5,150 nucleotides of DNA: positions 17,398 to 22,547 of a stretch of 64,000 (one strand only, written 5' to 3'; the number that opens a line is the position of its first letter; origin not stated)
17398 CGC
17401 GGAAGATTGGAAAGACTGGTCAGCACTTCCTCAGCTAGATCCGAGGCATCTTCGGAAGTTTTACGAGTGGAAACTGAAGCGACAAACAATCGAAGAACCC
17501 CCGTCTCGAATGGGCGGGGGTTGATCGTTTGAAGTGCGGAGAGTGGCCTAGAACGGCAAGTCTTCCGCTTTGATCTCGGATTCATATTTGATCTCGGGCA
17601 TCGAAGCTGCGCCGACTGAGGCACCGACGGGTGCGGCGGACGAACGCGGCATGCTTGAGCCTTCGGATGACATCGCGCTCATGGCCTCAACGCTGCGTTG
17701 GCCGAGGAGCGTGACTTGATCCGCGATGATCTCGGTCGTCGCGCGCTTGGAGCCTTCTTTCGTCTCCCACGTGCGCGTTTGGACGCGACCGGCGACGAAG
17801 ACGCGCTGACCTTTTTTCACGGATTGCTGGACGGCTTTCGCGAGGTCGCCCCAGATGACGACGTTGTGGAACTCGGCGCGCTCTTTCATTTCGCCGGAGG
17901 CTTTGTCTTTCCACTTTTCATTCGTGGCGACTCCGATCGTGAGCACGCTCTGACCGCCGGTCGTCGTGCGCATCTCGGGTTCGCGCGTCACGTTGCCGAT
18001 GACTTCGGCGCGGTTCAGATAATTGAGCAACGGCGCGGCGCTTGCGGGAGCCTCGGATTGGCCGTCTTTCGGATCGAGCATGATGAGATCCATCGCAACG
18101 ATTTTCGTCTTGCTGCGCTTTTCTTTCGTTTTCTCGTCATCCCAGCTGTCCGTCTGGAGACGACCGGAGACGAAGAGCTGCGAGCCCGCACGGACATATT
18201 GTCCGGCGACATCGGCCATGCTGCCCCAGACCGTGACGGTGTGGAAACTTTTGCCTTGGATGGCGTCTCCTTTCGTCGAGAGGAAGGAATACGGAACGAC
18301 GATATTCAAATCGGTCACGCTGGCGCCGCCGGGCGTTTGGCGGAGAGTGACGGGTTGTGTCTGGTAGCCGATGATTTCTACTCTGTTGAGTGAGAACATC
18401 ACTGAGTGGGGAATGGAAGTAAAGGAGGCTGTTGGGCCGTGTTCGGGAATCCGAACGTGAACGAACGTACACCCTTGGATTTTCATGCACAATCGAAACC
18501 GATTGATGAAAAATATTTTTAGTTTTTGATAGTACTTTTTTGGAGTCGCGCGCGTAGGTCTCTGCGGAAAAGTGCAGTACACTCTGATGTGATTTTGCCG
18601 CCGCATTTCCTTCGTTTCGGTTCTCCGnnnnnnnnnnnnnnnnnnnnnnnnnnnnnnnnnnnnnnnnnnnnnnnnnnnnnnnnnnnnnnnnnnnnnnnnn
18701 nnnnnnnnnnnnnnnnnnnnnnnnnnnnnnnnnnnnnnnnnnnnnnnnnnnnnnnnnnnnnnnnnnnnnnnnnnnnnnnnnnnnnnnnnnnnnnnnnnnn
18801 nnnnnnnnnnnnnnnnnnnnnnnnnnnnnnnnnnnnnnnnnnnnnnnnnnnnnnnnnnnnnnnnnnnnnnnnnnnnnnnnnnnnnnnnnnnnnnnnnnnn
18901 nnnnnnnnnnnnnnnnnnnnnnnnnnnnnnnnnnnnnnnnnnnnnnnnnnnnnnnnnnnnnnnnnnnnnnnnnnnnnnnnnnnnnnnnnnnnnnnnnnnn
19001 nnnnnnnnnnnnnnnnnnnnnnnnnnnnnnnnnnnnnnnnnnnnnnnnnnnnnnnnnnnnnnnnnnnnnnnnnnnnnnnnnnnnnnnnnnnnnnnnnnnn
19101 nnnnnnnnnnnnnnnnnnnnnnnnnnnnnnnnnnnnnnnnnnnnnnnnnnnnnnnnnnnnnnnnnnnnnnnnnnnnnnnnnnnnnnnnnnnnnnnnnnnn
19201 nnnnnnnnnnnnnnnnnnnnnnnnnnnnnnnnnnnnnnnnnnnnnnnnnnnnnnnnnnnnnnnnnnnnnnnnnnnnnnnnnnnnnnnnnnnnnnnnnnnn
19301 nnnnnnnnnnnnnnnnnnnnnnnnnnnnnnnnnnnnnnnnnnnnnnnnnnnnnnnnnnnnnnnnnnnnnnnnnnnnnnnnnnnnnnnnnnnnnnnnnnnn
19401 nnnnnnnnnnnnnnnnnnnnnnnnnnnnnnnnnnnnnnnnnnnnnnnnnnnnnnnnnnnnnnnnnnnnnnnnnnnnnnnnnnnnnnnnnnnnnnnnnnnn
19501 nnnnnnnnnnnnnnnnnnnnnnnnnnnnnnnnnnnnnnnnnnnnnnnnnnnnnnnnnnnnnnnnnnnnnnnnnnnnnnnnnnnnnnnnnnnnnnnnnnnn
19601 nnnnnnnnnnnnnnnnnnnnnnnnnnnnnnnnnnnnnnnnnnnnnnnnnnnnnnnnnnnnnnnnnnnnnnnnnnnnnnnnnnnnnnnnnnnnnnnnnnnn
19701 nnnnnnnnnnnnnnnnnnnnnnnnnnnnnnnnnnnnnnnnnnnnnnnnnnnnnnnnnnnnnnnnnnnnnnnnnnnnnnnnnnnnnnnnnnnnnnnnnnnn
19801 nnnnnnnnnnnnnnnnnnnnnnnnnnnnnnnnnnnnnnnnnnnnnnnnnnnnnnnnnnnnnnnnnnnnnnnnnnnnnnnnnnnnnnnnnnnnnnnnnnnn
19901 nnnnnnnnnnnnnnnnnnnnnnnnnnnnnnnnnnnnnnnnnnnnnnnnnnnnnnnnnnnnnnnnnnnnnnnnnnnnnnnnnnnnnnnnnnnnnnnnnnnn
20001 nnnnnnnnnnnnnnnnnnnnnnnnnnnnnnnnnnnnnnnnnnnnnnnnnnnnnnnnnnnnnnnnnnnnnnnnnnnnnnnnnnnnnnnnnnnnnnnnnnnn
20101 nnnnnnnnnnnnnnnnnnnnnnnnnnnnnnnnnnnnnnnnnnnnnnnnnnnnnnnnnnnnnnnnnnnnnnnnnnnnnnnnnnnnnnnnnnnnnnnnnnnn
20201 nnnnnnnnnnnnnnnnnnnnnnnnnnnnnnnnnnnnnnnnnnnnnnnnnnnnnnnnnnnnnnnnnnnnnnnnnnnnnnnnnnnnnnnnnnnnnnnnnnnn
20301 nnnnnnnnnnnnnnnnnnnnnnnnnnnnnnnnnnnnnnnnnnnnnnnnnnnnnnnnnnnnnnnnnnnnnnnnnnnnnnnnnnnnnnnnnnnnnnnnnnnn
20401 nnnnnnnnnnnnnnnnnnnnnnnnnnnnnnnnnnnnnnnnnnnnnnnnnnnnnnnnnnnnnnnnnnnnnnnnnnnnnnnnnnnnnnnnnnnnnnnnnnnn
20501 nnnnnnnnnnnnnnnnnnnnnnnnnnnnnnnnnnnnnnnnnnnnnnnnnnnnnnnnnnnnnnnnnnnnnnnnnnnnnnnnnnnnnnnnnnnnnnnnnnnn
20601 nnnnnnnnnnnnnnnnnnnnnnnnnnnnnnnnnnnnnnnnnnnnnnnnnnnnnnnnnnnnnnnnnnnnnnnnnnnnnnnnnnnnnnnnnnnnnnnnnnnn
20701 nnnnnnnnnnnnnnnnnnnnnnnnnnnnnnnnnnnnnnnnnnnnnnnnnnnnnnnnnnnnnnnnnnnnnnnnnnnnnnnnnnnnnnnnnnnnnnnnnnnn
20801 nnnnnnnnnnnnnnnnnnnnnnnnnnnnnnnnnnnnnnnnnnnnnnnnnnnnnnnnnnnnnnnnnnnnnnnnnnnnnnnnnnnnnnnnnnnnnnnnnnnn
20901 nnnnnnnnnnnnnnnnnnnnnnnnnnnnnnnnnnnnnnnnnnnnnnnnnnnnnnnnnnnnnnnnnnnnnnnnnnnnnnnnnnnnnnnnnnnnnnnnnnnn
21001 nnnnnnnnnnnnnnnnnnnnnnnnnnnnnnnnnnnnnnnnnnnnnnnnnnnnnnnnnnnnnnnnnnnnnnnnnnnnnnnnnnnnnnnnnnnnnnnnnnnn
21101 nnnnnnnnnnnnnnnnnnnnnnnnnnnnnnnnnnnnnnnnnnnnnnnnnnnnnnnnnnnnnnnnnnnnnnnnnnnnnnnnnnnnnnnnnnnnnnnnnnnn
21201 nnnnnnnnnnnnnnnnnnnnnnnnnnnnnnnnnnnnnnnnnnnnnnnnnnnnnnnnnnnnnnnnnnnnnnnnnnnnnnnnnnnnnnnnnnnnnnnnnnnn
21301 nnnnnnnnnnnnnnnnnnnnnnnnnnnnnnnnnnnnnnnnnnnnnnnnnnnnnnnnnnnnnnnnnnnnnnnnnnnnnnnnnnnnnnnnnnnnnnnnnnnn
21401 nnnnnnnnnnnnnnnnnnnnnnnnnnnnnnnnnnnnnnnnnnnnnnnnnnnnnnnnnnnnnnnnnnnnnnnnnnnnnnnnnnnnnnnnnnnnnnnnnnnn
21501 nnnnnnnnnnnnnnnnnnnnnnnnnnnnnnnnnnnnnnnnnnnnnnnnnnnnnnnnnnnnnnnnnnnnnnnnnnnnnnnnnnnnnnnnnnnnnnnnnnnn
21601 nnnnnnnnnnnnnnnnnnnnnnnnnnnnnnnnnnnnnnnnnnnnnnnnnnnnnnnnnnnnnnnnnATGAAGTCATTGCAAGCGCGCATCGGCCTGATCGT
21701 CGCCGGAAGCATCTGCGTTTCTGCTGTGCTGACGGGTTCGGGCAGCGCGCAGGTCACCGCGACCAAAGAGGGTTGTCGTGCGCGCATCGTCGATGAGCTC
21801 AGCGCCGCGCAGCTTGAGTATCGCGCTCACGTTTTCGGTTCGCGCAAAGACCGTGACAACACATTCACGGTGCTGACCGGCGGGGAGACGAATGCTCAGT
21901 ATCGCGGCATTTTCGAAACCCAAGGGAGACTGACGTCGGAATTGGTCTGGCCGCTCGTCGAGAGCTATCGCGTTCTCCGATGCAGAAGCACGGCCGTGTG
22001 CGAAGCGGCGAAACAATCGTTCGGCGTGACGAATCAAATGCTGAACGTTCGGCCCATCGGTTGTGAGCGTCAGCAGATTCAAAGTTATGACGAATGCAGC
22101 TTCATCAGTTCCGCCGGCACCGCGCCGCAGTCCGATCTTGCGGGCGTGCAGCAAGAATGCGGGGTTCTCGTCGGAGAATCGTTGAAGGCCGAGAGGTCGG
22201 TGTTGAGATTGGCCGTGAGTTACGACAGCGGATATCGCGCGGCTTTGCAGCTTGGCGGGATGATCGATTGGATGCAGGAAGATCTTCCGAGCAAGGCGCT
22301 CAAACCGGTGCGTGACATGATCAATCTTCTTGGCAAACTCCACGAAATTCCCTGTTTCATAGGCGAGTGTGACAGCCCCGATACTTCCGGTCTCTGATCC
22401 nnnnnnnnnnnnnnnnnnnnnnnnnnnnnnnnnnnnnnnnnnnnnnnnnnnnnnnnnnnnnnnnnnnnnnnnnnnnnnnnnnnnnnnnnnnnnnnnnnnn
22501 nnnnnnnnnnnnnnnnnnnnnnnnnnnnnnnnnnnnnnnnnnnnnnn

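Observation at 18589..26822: Five-gene operon of Cys-rich exported proteins with no recognisable family (best candidate for an undescribed system)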

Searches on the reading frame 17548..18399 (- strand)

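Call 103: search_protein_families(library=pfam, proteins=[window:17548-18399:-], max_evalue=0.001)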
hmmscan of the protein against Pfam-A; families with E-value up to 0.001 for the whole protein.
window:17548-18399:- (283 aa): 3 families
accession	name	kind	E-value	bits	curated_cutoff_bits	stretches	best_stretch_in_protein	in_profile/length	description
PF00436.31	SSB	-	9.1e-56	186.8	26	2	128-231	1-103/104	Single-strand binding protein family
PF01336.31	tRNA_anti-codon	-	8.2e-05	22.9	27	0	179-232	30-75/75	OB-fold nucleic acid binding domain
PF22657.2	SSB_1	-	0.00088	19.9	27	0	129-208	1-77/91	Another single-strand binding protein family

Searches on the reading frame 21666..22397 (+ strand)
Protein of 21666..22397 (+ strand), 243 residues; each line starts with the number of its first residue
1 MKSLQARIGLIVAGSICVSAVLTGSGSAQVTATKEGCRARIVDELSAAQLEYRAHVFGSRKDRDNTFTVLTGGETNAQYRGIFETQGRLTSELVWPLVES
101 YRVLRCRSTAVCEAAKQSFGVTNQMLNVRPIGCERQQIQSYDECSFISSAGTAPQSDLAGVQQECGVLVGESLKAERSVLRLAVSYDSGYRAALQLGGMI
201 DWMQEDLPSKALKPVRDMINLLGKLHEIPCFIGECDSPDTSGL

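Call 3: search_protein_families(library=pfam, proteins=[window:21666-22397:+], max_evalue=1)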
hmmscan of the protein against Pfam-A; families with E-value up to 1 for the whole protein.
window:21666-22397:+ (243 aa): 1 family
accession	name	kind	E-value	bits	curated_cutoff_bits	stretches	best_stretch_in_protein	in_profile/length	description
PF00478.31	IMPDH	-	0.16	11.4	25.6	1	11-37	174-200/345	IMP dehydrogenase / GMP reductase domain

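Call 4: search_protein_families(library=ncbifam, proteins=[window:21666-22397:+], max_evalue=1)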
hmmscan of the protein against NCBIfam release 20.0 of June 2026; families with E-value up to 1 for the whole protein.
window:21666-22397:+ (243 aa): 1 family
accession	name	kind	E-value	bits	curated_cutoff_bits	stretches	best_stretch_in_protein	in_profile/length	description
TIGR01302.1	IMP_dehydrog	equivalog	0.16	10.8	481.5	1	7-37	291-320/450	IMP dehydrogenase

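Call 8: find_encoding_contigs(protein=window:21666-22397:+, flank=10000, max_places=6)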
Protein window:21666-22397:+ (243 aa): 2 contigs read that carry it; 2 places shown.
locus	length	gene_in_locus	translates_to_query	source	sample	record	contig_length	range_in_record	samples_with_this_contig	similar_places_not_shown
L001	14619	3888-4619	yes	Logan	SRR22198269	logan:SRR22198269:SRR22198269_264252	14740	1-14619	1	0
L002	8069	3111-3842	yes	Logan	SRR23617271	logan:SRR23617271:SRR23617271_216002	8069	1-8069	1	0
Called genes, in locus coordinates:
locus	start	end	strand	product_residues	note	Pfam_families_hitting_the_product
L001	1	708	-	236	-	?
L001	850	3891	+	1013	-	-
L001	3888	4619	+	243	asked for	-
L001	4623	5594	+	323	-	-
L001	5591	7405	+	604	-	-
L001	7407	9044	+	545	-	-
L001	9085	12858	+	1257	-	PF02811:PHP, PF07733:DNA_pol3_alpha, PF17657:DNA_pol3_finger, PF14579:HHH_6, PF01336:tRNA_anti-codon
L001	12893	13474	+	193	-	PF01300:Sua5_yciO_yrdC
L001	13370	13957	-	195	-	-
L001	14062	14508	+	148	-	PF22811:Zn_ribbon_NrdR, PF03477:ATP-cone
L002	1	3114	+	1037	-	?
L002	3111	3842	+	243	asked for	-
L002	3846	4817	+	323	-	-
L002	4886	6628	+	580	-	-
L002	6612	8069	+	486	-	?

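Call 28: search_solved_structures(query=A2, max_evalue=10)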
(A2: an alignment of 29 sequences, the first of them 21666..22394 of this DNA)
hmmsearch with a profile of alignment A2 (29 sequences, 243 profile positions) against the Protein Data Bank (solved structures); distinct sequences matched with E-value up to 10: 2.
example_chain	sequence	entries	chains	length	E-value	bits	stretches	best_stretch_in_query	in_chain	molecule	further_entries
1h4x_A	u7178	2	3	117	1.1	11.6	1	189-218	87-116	ANTI-SIGMA F FACTOR ANTAGONIST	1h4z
1h4y_A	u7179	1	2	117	1.3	11.4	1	189-218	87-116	ANTI-SIGMA F FACTOR ANTAGONIST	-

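Call 83: find_homologous_proteins(query=A7, max_evalue=0.001)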
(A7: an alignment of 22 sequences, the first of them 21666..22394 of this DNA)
Query A7 (22 sequences) (243 aa, profile of the alignment): 92 proteins with E <= 0.001 among 8000 candidates.
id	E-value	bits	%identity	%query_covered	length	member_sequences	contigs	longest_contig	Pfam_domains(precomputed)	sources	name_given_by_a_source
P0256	2.1e-93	330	100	100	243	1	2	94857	-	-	-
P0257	6.8e-93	328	82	100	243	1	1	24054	-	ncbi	-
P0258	3.9e-92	326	50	98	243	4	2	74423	-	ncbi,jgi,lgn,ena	-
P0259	1.3e-90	321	51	98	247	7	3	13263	-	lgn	-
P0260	2.8e-90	320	48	91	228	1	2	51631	-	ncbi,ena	-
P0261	3.3e-90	320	50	97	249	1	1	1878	-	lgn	-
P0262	7.4e-90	319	57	86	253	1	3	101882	-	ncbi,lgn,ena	-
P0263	1.2e-89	318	46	94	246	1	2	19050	-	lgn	-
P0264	2.1e-89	317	53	95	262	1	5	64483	-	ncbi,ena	-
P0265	4.2e-89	316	53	99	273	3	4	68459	-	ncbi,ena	-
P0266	7.7e-89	315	47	100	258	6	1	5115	-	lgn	-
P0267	2.0e-88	314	46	90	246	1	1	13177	-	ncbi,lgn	-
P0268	3.1e-88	313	52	88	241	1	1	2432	-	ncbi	-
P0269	3.3e-88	313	45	98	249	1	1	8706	-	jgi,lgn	-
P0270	4.0e-88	313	46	86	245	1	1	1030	-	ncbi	-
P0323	1.1e-66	243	37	95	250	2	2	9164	-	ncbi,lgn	-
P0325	1.6e-61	226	36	65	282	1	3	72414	-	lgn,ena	-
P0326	9.7e-61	223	37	65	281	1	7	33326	-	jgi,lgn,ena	-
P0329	9.0e-59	217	30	69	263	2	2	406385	-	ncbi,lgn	-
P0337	1.5e-52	196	28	92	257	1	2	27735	-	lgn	-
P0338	2.8e-52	196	31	64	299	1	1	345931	-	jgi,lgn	jgi:hypothetical protein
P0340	3.1e-50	189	27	93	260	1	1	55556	-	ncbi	-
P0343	1.2e-46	177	32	65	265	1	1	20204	-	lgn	-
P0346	5.2e-41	159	33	65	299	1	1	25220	-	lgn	-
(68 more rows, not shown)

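Call 87: search_protein_families(library=phrogs, proteins=[window:21666-22394:+], max_evalue=0.01)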
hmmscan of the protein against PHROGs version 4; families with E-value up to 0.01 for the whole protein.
window:21666-22394:+ (243 aa): 0 families

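Call 88: search_protein_families(library=padloc, proteins=[window:21666-22394:+], max_evalue=0.01)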
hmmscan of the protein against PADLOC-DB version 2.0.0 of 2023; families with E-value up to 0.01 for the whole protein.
window:21666-22394:+ (243 aa): 0 families

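Call 89: search_solved_structures(query=A7, max_evalue=10)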
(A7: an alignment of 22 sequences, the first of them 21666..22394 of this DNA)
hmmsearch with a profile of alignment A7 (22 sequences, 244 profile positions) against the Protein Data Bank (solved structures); distinct sequences matched with E-value up to 10: 4.
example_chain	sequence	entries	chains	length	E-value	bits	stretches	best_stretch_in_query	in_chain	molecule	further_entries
4em8_A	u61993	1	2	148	0.41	13.1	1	9-62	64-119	Ribose 5-phosphate isomerase B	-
7e14_A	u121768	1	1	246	1.6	11.2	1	27-85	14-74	Gs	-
8j7m_A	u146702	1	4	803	1.7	11.1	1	6-69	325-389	ion channel,Voltage dependent ion channel,Green fluorescent protein (Fragment),Voltage dep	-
7x5v_A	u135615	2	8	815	1.7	11.1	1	6-69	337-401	ion channel,GFP-TwinStrep | ion channel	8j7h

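Call 97: list_cluster_members(proteins=[P0338, P0340, P0343, P0346, P0337, P0325, P0326, P0329, P0323, P0257])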
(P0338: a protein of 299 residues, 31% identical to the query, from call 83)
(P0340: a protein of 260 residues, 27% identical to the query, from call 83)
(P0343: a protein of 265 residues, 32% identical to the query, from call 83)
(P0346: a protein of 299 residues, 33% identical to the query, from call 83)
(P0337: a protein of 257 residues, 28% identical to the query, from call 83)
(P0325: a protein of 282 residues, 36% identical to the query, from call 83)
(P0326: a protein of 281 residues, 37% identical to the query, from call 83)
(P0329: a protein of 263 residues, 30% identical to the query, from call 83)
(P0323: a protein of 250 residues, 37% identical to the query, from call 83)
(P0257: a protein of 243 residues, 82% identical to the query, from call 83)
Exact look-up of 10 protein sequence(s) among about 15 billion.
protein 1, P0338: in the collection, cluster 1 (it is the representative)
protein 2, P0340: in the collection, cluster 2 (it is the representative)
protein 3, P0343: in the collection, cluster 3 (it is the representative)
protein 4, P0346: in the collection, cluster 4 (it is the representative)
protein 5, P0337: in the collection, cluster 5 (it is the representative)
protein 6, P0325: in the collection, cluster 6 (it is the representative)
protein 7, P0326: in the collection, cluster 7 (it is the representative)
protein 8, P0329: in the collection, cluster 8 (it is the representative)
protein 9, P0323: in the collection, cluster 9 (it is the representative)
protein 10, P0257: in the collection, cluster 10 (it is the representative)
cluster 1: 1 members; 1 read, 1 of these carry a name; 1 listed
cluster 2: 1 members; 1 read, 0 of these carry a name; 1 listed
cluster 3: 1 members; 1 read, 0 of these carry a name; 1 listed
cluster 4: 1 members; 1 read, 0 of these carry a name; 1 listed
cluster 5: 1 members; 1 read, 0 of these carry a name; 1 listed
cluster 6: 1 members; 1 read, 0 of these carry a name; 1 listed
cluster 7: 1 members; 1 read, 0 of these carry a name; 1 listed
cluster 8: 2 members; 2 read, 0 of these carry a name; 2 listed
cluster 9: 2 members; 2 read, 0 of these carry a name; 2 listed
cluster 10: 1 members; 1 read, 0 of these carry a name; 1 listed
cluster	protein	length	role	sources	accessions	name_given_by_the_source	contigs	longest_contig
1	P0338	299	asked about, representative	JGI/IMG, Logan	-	hypothetical protein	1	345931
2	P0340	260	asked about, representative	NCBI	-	-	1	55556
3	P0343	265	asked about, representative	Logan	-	-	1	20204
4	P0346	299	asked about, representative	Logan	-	-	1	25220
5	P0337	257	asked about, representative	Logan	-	-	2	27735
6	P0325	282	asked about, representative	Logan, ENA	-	-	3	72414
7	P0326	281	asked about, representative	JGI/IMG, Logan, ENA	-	-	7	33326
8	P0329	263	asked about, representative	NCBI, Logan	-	-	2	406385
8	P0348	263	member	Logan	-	-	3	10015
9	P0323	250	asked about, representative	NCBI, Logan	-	-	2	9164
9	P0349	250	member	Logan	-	-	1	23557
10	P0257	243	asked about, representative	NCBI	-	-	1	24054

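Call 98: find_encoding_contigs(protein=P0346, flank=10000, max_places=1)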
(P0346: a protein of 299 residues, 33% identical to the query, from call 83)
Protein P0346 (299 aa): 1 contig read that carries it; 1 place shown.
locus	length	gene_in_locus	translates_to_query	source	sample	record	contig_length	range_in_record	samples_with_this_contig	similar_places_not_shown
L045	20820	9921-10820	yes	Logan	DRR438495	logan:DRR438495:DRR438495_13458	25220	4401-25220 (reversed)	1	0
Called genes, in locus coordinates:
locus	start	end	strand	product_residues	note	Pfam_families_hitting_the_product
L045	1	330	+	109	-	?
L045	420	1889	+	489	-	PF00749:tRNA-synt_1c, PF19269:Anticodon_2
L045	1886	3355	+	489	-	-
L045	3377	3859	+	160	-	-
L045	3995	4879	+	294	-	PF01565:FAD_binding_4, PF02873:MurB_C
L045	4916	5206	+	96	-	-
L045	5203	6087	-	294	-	PF00436:SSB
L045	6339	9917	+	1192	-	-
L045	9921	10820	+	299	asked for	-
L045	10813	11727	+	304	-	-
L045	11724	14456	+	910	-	-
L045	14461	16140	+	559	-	-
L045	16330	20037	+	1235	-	PF02811:PHP, PF07733:DNA_pol3_alpha, PF17657:DNA_pol3_finger, PF14579:HHH_6, PF01336:tRNA_anti-codon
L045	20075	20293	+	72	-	-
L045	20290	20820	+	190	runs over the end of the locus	-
